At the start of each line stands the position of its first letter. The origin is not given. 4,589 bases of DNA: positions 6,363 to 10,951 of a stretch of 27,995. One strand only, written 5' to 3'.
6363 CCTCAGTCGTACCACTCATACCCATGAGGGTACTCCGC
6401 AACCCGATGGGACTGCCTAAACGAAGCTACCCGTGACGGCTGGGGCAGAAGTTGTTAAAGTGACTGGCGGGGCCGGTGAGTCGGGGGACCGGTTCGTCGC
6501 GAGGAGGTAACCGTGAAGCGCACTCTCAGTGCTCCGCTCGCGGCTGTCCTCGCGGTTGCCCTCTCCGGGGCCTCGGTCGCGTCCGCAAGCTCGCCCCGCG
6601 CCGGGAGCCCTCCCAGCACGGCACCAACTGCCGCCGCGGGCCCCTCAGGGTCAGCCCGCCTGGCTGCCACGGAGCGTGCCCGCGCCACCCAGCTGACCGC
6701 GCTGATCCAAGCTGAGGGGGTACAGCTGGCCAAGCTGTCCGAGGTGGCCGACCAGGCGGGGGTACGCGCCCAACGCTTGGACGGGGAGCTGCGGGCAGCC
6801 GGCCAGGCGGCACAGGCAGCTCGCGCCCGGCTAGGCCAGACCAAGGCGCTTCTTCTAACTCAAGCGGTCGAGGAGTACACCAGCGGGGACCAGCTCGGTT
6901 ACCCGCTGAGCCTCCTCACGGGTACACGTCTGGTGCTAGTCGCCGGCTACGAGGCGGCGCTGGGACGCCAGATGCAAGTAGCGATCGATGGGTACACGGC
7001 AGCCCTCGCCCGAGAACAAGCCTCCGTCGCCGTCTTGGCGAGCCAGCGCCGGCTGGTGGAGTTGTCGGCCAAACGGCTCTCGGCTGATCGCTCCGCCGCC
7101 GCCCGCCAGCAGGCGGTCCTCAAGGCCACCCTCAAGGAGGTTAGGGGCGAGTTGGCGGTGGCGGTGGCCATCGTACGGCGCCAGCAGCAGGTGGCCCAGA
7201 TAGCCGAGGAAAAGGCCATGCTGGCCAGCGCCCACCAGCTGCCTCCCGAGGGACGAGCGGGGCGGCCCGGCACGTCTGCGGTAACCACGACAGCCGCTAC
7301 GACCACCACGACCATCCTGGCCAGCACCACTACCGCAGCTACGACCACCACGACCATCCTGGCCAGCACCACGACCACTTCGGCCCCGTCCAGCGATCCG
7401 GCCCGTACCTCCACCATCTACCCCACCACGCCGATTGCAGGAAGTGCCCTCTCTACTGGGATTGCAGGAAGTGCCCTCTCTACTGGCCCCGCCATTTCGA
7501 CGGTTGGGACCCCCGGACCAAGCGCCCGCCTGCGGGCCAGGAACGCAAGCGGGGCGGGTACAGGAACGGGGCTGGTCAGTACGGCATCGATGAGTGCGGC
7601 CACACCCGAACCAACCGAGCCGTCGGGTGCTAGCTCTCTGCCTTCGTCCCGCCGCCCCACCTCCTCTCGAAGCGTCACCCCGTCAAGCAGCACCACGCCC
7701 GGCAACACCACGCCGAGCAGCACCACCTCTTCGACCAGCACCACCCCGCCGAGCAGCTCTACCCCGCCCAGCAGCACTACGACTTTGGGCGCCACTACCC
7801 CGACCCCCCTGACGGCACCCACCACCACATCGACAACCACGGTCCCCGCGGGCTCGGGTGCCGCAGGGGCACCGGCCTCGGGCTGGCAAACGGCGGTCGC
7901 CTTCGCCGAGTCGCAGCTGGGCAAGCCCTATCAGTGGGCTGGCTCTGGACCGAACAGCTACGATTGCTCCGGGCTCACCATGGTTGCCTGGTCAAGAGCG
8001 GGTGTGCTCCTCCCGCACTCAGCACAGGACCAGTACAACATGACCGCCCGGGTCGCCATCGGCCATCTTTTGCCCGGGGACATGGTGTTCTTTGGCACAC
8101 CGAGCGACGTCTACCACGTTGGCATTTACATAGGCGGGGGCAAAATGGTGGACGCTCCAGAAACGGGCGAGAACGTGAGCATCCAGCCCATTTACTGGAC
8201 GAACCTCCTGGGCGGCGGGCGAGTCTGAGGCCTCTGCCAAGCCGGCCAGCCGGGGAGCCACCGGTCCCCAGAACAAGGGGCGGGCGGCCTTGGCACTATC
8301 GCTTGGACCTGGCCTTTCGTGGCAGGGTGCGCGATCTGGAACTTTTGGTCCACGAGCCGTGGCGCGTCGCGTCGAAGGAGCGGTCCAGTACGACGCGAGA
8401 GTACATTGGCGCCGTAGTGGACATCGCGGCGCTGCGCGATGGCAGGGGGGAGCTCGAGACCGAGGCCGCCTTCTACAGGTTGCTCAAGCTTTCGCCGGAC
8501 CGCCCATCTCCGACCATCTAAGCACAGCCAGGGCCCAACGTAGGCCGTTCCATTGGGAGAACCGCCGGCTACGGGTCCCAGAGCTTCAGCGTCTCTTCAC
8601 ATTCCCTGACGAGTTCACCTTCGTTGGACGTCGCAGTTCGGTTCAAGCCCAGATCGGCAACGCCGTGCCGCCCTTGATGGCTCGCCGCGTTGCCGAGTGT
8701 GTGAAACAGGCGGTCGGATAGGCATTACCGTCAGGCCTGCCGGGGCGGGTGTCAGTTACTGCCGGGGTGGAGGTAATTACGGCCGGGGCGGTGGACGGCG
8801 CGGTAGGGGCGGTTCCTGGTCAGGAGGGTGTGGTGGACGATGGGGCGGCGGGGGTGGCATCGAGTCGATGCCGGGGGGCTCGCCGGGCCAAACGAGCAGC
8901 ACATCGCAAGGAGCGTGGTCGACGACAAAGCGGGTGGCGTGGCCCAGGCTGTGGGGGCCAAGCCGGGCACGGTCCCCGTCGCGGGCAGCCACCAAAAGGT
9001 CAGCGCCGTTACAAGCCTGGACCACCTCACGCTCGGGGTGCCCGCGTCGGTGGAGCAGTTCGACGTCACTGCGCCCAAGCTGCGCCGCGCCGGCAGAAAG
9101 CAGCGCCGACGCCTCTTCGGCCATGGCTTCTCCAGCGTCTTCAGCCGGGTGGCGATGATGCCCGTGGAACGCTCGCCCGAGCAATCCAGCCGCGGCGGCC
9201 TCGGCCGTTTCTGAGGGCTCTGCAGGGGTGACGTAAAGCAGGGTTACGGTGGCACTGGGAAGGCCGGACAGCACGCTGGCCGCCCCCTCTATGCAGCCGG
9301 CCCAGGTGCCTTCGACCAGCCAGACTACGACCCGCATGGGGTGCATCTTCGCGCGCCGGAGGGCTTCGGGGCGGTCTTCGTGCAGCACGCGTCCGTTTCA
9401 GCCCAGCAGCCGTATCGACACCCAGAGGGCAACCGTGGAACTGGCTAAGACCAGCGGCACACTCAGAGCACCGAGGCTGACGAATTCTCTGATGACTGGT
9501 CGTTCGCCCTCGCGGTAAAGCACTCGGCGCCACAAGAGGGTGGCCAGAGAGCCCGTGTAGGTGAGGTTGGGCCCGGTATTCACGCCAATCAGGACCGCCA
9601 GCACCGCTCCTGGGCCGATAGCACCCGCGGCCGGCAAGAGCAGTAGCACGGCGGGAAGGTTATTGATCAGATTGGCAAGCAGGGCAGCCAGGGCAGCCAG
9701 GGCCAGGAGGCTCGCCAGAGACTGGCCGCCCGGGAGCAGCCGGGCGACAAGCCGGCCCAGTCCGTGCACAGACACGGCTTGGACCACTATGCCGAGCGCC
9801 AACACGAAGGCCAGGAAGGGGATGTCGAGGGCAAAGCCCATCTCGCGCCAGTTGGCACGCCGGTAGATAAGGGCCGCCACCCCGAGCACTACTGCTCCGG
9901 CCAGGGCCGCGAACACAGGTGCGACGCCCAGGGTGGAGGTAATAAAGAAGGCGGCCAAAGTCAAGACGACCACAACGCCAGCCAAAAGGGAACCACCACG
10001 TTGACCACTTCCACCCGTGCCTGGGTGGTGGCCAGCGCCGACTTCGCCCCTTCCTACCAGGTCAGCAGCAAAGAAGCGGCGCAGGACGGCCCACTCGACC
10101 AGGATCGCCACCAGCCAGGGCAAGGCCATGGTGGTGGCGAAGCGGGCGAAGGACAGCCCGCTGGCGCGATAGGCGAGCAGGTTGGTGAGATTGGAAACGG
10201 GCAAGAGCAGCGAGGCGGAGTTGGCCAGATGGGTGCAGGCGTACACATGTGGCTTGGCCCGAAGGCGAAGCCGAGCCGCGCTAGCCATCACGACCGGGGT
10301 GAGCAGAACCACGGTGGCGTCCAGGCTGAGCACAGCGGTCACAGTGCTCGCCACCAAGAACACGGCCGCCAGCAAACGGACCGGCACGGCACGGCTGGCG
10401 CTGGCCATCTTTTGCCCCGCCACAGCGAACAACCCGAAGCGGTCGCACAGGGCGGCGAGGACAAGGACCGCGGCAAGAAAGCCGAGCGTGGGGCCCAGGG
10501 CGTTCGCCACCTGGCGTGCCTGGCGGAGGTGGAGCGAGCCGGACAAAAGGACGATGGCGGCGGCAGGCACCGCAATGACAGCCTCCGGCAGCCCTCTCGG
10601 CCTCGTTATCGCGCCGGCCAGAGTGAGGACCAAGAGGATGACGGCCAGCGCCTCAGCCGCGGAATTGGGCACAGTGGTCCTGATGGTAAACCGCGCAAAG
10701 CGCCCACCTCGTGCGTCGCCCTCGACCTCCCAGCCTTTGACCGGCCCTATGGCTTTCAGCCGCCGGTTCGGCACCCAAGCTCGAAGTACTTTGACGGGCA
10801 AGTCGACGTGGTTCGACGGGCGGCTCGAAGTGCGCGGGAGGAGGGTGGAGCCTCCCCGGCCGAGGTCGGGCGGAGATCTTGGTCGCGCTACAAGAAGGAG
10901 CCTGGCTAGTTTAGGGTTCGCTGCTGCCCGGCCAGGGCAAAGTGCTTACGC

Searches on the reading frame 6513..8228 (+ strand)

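Call 8: search_protein_families(library=pfam, proteins=[window:6513-8228:+], max_evalue=0.001)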
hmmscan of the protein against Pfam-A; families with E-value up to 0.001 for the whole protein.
window:6513-8228:+ (571 aa): 1 family
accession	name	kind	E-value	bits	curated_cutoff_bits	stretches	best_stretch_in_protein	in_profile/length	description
PF00877.26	NLPC_P60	-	4.1e-25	88.2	23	1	470-561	1-92/105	NlpC/P60 family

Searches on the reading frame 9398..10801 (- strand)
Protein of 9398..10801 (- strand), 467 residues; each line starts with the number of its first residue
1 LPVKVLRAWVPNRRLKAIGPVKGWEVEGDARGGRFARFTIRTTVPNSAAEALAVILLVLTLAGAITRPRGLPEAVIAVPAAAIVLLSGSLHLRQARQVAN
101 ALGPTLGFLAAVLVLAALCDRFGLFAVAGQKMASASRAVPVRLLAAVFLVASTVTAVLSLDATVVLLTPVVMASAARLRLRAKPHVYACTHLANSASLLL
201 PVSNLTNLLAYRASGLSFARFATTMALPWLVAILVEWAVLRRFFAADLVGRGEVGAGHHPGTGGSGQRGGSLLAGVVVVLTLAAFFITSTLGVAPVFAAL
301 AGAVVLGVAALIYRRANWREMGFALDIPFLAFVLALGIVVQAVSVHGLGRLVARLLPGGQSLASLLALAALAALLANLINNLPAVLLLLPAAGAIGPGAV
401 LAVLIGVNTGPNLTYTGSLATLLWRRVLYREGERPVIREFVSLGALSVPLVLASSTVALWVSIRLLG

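Call 8: search_protein_families(library=pfam, proteins=[window:9398-10801:-], max_evalue=0.001)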
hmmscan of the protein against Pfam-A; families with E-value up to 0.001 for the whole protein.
window:9398-10801:- (467 aa): 2 families
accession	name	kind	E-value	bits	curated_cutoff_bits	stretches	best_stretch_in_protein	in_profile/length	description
PF03600.22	CitMHS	-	2.8e-28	99.5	31.9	1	67-400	7-322/336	Citrate transporter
PF02040.21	ArsB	-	5.2e-26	92.4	22.2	1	52-444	1-404/423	Arsenical pump membrane protein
